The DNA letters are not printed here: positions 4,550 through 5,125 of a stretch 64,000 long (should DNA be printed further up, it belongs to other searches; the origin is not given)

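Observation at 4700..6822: Four-member family of ~93-aa proteins with an invariant twin CX3C motif in a hydrophobic tail, with no family I can name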

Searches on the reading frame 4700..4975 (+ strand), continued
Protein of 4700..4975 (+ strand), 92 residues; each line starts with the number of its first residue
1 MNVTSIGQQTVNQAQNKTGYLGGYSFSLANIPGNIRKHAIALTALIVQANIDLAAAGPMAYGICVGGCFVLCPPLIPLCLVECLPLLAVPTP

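Call 38: search_dna_similar(query=L007:1885-3945:-, collection=phages, mode=protein, max_evalue=0.00001, max_rows=15)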
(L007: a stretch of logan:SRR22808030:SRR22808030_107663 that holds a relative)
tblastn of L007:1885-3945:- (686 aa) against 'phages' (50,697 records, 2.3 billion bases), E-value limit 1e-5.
Records with a match: 66; places in all: 66; records where one place covers at least 80% of the query: 1.
Best place of each record, by identity: <60% 66.
By first word of the organism name: Ralstonia 16; Pseudomonas 10; Burkholderia 10; Klebsiella 6; Erwinia 5; Caudoviricetes 3; Microcystis 3; Serratia 2; Agrobacterium 2; Ochrobactrum 2; and 6 more.
By host as written in the record: - 8; Ralstonia pseudosolanacearum I-31 (MT043) 5; Pseudomonas aeruginosa 4; Burkholderia cenocepacia 4; Ralstonia pseudosolanacearum I-33 (MT061) 4; Klebsiella pneumoniae NI9 3; Ralstonia pseudosolanacearum I-15 (MT014) 3; Serratia marcescens 2; and 24 more.
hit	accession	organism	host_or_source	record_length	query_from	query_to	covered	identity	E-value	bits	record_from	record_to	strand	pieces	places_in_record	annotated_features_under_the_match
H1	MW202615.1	Caudoviricetes sp.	Manatee Spring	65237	32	627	87%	21.0%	2e-11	74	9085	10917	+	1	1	portal protein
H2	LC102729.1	Pseudomonas phage phiR18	-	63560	53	569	75%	22.4%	4e-16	89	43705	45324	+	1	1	hypothetical protein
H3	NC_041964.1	Pseudomonas phage phiR18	-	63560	53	569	75%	22.4%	4e-16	89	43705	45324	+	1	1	portal protein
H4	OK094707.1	Pseudomonas phage YMC17/07/R4900a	Pseudomonas aeruginosa YMC17/07/R4900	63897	53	569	75%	22.4%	4e-16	89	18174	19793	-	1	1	hypothetical protein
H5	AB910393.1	Pseudomonas phage KPP25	Pseudomonas aeruginosa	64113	53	569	75%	22.4%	5e-16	89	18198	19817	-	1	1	structural protein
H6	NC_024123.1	Pseudomonas phage KPP25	Pseudomonas aeruginosa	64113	53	569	75%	22.4%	5e-16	89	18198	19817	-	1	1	portal protein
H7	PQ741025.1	Pseudomonas phage CRPAP1904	Pseudomonas aeruginosa CRPA190 ...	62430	53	569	75%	22.4%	7e-16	88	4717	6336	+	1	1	portal protein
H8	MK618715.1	Serratia phage Parlo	Serratia marcescens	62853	60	547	71%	23.1%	2e-20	102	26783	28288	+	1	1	portal protein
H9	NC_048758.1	Serratia phage Parlo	Serratia marcescens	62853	60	547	71%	23.1%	2e-20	102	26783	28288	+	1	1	portal protein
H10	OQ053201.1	Burkholderia phage CSP3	Burkholderia contaminans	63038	55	545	72%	22.6%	9e-16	88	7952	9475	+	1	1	portal protein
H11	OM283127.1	Burkholderia phage JC1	Burkholderia cenocepacia Van1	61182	55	540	71%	22.8%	2e-15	86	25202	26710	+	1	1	portal protein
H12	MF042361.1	Pseudomonas phage Skulduggery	Pseudomonas fluorescens SBW25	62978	30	537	74%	21.8%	2e-20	102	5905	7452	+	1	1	hypothetical protein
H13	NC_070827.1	Pseudomonas phage Skulduggery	Pseudomonas fluorescens SBW25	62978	30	537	74%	21.8%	2e-20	102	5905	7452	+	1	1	portal protein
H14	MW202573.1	Caudoviricetes sp.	Manatee Spring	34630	31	545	75%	21.2%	7e-9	66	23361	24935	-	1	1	phage P22 like portal protein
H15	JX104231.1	Burkholderia phage BcepMigl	Burkholderia cenocepacia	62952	55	540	71%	22.4%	3e-16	89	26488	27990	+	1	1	portal protein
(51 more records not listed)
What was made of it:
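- Tried and rejected: The portal of that phage is only ~22% identical to known portals, so no host could be inferred (call 38).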

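Call 43: find_related_loci(query=A6, collection=viral_contigs, flank=10000)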
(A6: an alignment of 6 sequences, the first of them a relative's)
Query A6 (86 aa) in viral_contigs; peptide patterns used: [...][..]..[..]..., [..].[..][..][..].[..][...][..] (x = any residue, [..] = any of these).
6 stretches matched a pattern, but none encodes a relative of the query by tblastn (E <= 1e-3).
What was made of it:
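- Tried and rejected: An IMG/VR scan with a phage-subtype alignment found nothing (call 43).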

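Call 44: fold_search(model_id=the predicted structure, library=pdb)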
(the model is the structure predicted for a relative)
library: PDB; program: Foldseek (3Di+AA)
matches with E <= 10: 5; with E <= 0.001: 0
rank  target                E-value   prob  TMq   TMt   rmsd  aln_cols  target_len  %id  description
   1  6h2f_J                4.5e+00  0.04  0.18  0.07  20.8        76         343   21  Structure of the pre-pore AhlB of the tripartite alpha-pore forming toxin, AHL, from Aeromonas hydrophila. (released 2019-07-10)
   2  6h2f_B                6.2e+00  0.06  0.25  0.07  21.1        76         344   18  Structure of the pre-pore AhlB of the tripartite alpha-pore forming toxin, AHL, from Aeromonas hydrophila. (released 2019-07-10)
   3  6h2f_G                6.6e+00  0.04  0.22  0.09  14.1        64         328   28  Structure of the pre-pore AhlB of the tripartite alpha-pore forming toxin, AHL, from Aeromonas hydrophila. (released 2019-07-10)
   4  6grj_B                8.5e+00  0.04  0.24  0.09  15.2        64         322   22  Structure of the AhlB pore of the tripartite alpha-pore forming toxin, AHL, from Aeromonas hydrophila. (released 2019-07-03)
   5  9avs_C                9.0e+00  0.12  0.31  0.38   4.6        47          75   17  Human alpha-galactosidase A in complex with saposin B (released 2024-04-17)

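Call 48: list_cluster_members(proteins=[P0014, P0017, P0018, P0019, P0020, P0021, P0023, P0024, P0026, P0029])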
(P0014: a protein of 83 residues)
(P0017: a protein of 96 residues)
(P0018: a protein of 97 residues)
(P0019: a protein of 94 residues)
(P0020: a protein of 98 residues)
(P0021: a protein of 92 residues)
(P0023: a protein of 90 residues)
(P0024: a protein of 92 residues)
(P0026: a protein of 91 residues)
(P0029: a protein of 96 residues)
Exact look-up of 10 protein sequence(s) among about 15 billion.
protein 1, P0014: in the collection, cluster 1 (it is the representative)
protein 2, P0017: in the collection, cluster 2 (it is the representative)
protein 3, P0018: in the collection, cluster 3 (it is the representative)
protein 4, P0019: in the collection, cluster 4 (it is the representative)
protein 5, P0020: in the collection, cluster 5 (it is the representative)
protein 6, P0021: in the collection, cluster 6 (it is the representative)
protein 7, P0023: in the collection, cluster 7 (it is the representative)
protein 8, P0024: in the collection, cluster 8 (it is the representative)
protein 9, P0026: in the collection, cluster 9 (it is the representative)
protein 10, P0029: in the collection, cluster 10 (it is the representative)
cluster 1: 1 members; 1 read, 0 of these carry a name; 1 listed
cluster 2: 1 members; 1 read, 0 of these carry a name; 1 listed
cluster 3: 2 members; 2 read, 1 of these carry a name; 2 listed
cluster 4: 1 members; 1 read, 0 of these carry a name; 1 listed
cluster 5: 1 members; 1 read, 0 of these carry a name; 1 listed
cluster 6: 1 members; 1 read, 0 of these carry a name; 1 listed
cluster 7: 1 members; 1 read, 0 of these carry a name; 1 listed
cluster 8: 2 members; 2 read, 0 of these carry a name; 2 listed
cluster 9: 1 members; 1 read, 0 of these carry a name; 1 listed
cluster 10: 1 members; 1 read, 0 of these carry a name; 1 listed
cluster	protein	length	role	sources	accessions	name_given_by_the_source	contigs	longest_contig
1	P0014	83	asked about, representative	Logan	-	-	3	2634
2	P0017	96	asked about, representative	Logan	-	-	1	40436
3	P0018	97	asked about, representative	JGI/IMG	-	hypothetical protein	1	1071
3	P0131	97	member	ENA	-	-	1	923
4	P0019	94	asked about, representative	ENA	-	-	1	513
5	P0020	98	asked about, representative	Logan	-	-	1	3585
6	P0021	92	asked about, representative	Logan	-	-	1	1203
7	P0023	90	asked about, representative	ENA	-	-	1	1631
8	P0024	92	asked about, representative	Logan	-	-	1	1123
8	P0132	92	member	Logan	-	-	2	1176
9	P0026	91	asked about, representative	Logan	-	-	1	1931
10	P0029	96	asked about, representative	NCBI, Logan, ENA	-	-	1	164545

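Call 53: search_solved_structures(query=A3, max_evalue=10)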
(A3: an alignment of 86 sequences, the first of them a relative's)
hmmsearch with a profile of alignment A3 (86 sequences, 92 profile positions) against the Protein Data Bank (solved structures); distinct sequences matched with E-value up to 10: 0.
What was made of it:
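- Tried and rejected: A profile search against PDB sequences found nothing, even at E<=10 (call 53).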

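Call 54: search_protein_families(library=phrogs, proteins=[P0004, P0003, P0028, P0120, P0053, P0088, L006:8319-8570:+, L008:9530-9754:+], max_evalue=1)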
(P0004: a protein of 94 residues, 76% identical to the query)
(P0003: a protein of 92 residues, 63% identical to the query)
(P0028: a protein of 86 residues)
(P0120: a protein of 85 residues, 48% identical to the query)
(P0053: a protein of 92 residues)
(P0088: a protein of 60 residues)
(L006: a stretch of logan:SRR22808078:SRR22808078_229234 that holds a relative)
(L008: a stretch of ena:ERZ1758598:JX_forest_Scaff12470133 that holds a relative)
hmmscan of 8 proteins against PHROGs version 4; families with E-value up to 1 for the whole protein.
P0004 (94 aa): 0 families

P0003 (92 aa): 0 families

P0028 (86 aa): 1 family
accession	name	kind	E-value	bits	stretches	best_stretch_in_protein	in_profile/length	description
phrog_297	-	lysis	0.16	12.9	1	13-38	141-166/176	holin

P0120 (85 aa): 0 families

P0053 (92 aa): 1 family
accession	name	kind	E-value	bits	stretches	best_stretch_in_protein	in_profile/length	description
phrog_32565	-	unknown function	0.2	12.8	1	4-30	11-36/74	-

P0088 (60 aa): 1 family
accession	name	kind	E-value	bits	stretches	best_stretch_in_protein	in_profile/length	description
phrog_9900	-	unknown function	0.19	13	1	5-49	1-44/70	-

L006:8319-8570:+ (84 aa): 0 families

L008:9530-9754:+ (75 aa): 3 families
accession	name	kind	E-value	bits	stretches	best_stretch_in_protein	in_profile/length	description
phrog_19910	-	unknown function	0.052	14.3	1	22-54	82-114/154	-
phrog_1843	-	unknown function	0.23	12.2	1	16-61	15-60/222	-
phrog_12290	-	unknown function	0.33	12.5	1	18-62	3-47/90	-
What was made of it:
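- Closest known: Phage morons and superinfection-exclusion membrane proteins. Different: No homology (call 54).
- There is a weak PHROG holin hit for P0028 (E 0.16, call 54).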

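Call 57: find_encoding_contigs(protein=P0125, flank=8000, max_places=1)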
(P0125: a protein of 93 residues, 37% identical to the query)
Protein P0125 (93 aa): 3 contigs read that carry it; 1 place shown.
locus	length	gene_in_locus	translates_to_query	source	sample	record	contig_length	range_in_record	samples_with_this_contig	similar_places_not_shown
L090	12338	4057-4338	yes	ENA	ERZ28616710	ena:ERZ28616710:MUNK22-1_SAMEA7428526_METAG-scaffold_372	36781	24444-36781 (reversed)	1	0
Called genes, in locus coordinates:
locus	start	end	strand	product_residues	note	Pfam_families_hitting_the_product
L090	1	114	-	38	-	?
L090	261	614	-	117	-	PF11195:Tad2-like (faint)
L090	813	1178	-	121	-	-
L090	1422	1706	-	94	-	-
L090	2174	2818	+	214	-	PF13545:HTH_Crp_2 (weak), PF13730:HTH_36 (faint)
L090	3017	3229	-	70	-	-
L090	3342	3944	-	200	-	-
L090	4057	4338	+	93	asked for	-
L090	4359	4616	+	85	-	-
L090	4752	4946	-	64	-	-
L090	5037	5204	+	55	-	-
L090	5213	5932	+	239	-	PF04404:ERF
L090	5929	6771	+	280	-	PF09588:YqaJ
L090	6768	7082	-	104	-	-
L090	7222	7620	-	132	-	-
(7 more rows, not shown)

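Call 58: find_encoding_contigs(protein=P0116, flank=8000, max_places=1)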
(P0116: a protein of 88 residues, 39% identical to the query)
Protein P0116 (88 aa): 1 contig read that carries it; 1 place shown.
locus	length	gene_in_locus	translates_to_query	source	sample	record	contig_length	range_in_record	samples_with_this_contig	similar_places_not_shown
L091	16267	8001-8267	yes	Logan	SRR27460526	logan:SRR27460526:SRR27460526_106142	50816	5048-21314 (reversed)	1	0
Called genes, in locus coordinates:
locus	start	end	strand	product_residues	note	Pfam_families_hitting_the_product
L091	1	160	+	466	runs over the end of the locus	PF03972:MmgE_PrpD_N, PF19305:MmgE_PrpD_C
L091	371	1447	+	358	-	-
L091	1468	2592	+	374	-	-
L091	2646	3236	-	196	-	PF02669:KdpC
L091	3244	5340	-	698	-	PF00122:E1-E2_ATPase, PF00702:Hydrolase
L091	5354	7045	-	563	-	PF03814:KdpA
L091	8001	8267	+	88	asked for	-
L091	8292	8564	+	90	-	-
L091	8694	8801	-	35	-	-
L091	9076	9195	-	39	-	-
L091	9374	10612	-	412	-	PF00364:Biotin_lipoyl, PF02817:E3_binding, PF00198:2-oxoacid_dh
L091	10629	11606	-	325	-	PF02779:Transket_pyr, PF02780:Transketolase_C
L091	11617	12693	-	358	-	PF00676:E1_dh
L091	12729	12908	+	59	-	-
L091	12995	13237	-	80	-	PF01934:HepT-like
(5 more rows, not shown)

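Call 68: search_protein_families(library=padloc, proteins=[P0004, P0003, P0001, P0002, P0028, P0120, P0053, P0057], max_evalue=1)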
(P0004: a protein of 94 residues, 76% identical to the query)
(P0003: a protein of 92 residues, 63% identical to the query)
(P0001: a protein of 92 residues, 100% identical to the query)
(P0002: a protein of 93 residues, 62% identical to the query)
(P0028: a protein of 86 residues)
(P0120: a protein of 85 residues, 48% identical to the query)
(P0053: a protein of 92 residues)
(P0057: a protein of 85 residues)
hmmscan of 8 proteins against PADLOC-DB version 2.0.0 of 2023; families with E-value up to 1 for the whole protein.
P0004 (94 aa): 0 families

P0003 (92 aa): 0 families

P0001 (92 aa): 0 families

P0002 (93 aa): 0 families

P0028 (86 aa): 0 families

P0120 (85 aa): 0 families

P0053 (92 aa): 0 families

P0057 (85 aa): 0 families

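Call 70: fold_search(model_id=the predicted structure, library=viral)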
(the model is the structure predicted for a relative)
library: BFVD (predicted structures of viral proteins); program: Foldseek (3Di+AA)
matches with E <= 10: 28; with E <= 0.001: 0
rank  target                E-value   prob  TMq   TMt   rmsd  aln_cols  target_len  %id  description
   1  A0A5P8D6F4            1.1e+00  0.20  0.29  0.28  17.7        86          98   10  Uncharacterized protein [Pectobacterium phage CX5]
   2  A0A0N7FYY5            1.4e+00  0.12  0.23  0.26  16.5        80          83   15  (no name in the UniProt tables at hand)
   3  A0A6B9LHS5            1.8e+00  0.09  0.23  0.17  17.2        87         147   15  Uncharacterized protein [Mycobacterium phage BirdsNest]
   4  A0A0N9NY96            2.1e+00  0.18  0.36  0.17  12.4        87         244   11  (no name in the UniProt tables at hand)
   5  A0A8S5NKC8            2.7e+00  0.28  0.33  0.41   8.5        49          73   20  Uncharacterized protein [Siphoviridae sp. ctK0l2]
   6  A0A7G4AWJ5            3.3e+00  0.08  0.29  0.29  19.7        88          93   17  (no name in the UniProt tables at hand)
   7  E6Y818                3.5e+00  0.06  0.23  0.27  10.3        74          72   16  Envelope protein (Fragment) [Dengue virus type 3]
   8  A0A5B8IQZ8            3.7e+00  0.08  0.27  0.14  10.1        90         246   12  PQ loop repeat [Mimiviridae sp. ChoanoV1]
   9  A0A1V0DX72            4.0e+00  0.10  0.34  0.13  18.1       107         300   16  Tail length tape measure protein [Synechococcus virus S-ESS1]
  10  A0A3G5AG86            4.5e+00  0.07  0.27  0.05  16.7        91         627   12  Ankyrin repeat protein [Satyrvirus sp.]
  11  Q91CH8                5.4e+00  0.04  0.24  0.14  19.1        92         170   17  Neurovirulence factor ICP34.5 [Macropodid alphaherpesvirus 1]
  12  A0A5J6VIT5            6.2e+00  0.08  0.28  0.34   6.8        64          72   20  Uncharacterized protein [Megaviridae environmental sample]
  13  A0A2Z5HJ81            6.2e+00  0.06  0.28  0.26  23.4        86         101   12  (no name in the UniProt tables at hand)
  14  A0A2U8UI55            6.6e+00  0.06  0.28  0.23  13.4        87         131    8  (no name in the UniProt tables at hand)
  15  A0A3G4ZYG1            6.6e+00  0.05  0.27  0.19  18.6        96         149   10  Uncharacterized protein [Faunusvirus sp.]
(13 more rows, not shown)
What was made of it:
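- Tried and rejected: Foldseek of the paralog C model found nothing significant against PDB or BFVD; the best E was ~1-4 (calls 44, 70).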

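Call 83: predict_structure(alignment_id=A8)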
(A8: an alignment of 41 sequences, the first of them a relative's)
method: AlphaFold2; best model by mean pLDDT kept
length: 92 residues; sequences in the alignment: 41
mean_pLDDT: 60.7   pTM: 0.32
mean pLDDT of the five models: 60.7, 60.4, 59.9, 58.5, 52.7
residues with pLDDT >= 90: 0; 70-90: 29; 50-70: 38; < 50: 25
segments of 3 or more residues with pLDDT < 50: 4-26
pLDDT, mean of each block of 10 residues (from residue 1): 44 41 46 60 64 64 79 77 72 52
secondary structure, 60 per line:
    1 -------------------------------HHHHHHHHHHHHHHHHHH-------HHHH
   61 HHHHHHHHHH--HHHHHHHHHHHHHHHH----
elements in order: H32-49 H57-70 H73-88

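Call 86: search_protein_families(library=pfam, proteins=[L002:1705-2340:-, L004:9555-9857:+], max_evalue=0.001)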
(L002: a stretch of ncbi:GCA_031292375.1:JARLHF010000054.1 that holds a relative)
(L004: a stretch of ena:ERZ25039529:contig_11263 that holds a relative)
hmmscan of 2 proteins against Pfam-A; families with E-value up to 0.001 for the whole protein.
L002:1705-2340:- (211 aa): 0 families

L004:9555-9857:+ (101 aa): 0 families

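Call 89: list_cluster_members(proteins=[P0088, P0093, P0066, P0029, P0128, P0096, P0017, P0099, P0065, P0129])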
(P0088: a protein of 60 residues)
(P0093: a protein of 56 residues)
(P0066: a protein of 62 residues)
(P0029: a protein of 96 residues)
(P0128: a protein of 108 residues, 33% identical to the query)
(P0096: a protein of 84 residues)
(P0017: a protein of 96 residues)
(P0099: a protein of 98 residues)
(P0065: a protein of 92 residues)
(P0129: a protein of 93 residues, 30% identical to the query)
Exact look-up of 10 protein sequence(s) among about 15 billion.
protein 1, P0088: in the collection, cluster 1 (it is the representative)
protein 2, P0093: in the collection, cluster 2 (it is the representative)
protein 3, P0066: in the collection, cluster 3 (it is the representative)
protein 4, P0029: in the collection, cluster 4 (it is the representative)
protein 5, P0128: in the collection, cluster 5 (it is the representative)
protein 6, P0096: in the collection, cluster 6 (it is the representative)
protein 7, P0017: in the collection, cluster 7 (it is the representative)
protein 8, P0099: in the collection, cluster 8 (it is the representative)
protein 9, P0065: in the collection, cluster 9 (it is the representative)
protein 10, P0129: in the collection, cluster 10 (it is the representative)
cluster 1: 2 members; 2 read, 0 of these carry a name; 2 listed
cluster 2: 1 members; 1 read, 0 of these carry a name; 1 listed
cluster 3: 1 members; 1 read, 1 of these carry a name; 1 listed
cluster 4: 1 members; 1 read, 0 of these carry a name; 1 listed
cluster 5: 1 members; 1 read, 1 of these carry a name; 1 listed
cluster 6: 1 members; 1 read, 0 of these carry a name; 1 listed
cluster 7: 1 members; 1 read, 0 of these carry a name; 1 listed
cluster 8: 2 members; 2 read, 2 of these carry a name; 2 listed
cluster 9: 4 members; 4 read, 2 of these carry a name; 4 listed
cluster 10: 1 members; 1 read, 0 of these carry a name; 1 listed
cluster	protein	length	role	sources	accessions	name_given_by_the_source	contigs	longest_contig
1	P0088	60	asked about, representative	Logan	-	-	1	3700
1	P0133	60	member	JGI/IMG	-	-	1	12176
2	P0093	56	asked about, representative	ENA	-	-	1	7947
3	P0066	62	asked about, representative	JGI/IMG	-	hypothetical protein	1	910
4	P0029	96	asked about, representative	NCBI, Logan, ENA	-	-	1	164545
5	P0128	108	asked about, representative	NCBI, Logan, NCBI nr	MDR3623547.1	MAG: hypothetical protein P4L16_00195 [Chlamydiales bacterium] | hypothetical protein [Chlamydiales bacterium]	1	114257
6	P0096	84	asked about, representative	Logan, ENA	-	-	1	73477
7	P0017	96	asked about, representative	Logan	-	-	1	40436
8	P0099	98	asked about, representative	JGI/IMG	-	hypothetical protein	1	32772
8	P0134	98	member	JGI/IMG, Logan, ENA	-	hypothetical protein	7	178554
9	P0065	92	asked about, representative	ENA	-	-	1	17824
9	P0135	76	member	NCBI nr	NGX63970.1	hypothetical protein [Candidatus Anoxychlamydiales bacterium]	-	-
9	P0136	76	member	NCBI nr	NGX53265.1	hypothetical protein [Candidatus Anoxychlamydiales bacterium]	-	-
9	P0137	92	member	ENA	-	-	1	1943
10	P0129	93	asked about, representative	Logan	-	-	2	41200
